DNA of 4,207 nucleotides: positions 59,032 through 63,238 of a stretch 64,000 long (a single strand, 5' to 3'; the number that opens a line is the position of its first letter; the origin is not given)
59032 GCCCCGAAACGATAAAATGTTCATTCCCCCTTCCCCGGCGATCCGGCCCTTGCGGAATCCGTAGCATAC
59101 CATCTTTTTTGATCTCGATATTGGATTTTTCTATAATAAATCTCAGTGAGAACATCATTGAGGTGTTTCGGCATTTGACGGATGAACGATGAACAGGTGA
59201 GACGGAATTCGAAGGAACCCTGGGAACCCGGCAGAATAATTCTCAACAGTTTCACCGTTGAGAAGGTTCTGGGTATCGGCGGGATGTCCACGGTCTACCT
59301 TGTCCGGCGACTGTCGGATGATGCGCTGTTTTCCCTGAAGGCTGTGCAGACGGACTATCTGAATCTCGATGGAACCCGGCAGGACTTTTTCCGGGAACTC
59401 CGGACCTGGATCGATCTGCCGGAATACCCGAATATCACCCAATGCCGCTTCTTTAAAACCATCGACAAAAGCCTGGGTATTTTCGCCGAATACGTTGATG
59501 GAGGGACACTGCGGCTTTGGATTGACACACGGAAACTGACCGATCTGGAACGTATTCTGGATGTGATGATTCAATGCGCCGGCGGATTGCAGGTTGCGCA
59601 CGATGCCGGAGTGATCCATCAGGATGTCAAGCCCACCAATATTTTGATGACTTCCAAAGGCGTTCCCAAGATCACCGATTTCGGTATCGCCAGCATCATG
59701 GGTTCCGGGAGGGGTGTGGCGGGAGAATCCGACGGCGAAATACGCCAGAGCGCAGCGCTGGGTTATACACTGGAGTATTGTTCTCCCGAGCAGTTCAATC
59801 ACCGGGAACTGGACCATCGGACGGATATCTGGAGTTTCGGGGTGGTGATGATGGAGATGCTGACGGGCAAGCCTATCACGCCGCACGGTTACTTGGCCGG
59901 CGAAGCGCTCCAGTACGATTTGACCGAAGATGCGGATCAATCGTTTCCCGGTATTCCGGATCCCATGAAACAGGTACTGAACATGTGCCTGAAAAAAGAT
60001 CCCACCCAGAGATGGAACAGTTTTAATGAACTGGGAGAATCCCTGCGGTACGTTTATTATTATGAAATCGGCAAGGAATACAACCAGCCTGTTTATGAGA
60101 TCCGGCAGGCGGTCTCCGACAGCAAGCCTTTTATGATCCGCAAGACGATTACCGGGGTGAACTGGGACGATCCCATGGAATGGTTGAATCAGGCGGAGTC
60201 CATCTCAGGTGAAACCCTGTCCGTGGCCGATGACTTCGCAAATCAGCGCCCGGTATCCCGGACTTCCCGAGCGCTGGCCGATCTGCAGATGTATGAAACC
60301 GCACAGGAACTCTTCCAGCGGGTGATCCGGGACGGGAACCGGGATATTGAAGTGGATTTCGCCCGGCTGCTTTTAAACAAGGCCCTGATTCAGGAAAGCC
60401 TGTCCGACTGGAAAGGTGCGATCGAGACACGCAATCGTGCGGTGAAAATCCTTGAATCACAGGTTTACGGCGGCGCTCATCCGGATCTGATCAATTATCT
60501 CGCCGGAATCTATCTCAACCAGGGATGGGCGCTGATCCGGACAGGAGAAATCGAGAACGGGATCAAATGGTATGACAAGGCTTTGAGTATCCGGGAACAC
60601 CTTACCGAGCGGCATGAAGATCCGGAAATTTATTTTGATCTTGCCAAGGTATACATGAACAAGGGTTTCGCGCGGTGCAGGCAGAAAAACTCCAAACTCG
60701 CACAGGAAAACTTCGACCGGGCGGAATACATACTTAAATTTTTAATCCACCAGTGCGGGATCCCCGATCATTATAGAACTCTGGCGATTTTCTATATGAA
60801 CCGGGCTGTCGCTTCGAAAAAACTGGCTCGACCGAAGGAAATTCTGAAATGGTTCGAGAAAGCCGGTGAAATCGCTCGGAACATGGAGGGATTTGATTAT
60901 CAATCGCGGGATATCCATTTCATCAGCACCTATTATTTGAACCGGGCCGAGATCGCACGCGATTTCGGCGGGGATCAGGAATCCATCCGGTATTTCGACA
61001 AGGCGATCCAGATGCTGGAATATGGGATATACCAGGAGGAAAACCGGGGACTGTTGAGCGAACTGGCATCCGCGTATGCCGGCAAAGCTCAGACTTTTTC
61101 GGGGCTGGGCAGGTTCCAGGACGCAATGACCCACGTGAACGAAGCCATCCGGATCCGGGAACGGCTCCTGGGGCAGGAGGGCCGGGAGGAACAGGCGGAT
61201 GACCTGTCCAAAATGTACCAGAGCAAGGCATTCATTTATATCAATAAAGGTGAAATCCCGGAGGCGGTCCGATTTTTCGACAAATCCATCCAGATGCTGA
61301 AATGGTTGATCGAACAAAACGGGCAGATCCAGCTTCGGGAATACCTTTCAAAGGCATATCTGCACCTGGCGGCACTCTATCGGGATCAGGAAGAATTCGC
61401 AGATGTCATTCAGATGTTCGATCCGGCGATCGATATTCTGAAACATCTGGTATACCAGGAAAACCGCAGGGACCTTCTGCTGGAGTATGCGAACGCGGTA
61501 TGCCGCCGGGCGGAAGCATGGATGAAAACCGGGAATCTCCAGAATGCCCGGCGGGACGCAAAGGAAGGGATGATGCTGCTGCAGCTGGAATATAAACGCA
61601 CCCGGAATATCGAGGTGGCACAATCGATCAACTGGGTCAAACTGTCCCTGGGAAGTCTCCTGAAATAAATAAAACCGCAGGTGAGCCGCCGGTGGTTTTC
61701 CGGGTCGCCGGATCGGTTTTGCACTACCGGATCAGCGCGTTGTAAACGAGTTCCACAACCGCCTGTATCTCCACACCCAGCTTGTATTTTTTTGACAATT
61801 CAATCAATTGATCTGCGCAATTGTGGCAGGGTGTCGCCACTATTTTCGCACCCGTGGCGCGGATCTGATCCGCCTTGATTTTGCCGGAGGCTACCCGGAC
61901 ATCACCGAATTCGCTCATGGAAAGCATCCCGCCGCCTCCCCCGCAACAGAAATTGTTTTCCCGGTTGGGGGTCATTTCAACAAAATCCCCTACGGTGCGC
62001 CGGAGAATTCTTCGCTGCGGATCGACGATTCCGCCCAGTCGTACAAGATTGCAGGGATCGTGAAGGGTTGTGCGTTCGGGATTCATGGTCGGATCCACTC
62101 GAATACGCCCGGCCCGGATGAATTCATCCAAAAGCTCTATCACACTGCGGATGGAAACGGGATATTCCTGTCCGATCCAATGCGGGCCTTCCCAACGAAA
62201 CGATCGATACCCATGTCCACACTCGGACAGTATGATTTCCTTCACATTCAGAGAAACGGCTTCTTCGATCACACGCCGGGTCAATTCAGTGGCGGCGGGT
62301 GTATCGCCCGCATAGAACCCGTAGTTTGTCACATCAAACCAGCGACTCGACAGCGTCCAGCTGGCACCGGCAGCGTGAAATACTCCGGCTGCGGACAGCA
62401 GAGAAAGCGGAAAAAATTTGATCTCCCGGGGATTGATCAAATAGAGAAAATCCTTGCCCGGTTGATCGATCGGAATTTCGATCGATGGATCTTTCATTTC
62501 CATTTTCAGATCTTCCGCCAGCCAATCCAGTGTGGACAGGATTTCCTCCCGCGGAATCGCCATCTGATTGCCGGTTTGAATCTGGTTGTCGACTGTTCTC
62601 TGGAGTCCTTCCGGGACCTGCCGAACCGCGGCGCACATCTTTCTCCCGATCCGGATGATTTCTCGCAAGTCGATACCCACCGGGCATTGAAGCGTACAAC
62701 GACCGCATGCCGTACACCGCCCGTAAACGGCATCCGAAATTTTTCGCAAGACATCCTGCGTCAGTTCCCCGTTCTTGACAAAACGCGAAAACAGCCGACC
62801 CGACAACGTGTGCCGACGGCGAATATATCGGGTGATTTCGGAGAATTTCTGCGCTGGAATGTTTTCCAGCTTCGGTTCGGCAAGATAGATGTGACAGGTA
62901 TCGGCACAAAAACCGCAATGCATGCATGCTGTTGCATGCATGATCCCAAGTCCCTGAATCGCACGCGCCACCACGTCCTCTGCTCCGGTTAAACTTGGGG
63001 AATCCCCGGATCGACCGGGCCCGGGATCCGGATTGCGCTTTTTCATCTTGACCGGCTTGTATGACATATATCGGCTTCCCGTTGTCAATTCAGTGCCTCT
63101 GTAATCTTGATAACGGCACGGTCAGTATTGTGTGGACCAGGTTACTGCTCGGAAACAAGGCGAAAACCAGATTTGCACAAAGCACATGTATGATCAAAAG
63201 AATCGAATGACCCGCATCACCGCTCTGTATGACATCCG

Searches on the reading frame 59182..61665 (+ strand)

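Call 55: search_protein_families(library=pfam, proteins=[window:59182-61665:+], max_evalue=0.0001)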
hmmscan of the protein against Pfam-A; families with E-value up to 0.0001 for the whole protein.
window:59182-61665:+ (828 aa): 10 families
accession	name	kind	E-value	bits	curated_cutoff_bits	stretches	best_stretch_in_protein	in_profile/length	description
PF00069.31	Pkinase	-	2e-40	139.3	31.7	1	24-279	1-253/263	Protein kinase domain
PF07714.23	PK_Tyr_Ser-Thr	-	1.8e-29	103.3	23.1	1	26-286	3-256/258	Protein tyrosine and serine/threonine kinase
PF13424.12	TPR_12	-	1e-18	67.7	30.1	0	583-660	4-76/77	Tetratricopeptide repeat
PF00515.34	TPR_1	-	3.3e-17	61.9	27.8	0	443-472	3-32/34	Tetratricopeptide repeat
PF07719.23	TPR_2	-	6.9e-16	57.4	27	0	443-471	3-31/34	Tetratricopeptide repeat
PF13181.12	TPR_8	-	4.9e-14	51.7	25.7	0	442-472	2-32/34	Tetratricopeptide repeat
PF13374.12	TPR_10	-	1.1e-13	51.1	27.5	0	629-666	2-39/42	Tetratricopeptide repeat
PF13414.12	TPR_11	-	2.4e-05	24.3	26.8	0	450-495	3-42/42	TPR repeat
PF13176.12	TPR_7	-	4.3e-05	23.7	27.9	0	639-666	2-29/36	Tetratricopeptide repeat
PF13428.12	TPR_14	-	9.2e-05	23.2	23.5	0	363-394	9-40/44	Tetratricopeptide repeat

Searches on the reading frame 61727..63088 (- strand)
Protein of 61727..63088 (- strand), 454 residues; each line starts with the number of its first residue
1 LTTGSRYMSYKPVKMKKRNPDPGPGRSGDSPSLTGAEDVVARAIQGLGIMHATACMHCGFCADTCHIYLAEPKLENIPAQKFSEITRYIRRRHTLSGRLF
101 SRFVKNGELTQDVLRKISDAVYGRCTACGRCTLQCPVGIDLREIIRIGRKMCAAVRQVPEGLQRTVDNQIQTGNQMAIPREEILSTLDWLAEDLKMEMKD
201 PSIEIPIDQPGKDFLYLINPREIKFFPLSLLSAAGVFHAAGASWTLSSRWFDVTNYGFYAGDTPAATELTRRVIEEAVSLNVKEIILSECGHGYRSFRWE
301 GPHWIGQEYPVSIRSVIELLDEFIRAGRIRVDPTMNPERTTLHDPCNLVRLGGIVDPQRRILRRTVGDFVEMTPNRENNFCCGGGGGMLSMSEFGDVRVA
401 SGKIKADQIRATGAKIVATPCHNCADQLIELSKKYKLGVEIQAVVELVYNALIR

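Call 55: search_protein_families(library=pfam, proteins=[window:61727-63088:-], max_evalue=0.0001)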
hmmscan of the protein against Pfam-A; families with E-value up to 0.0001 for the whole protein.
window:61727-63088:- (454 aa): 4 families
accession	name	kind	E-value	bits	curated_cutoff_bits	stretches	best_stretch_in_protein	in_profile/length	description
PF13183.11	Fer4_8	-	9e-11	42.6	27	1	52-139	2-68/68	4Fe-4S dicluster domain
PF02754.22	CCG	-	2e-10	41.1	20.6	1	341-428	2-84/85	Cysteine-rich domain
PF13534.11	Fer4_17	-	1.6e-07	32.2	22.2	1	54-140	1-61/61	4Fe-4S dicluster domain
PF12838.12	Fer4_7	-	4e-07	30.8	27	1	55-139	2-52/52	4Fe-4S dicluster domain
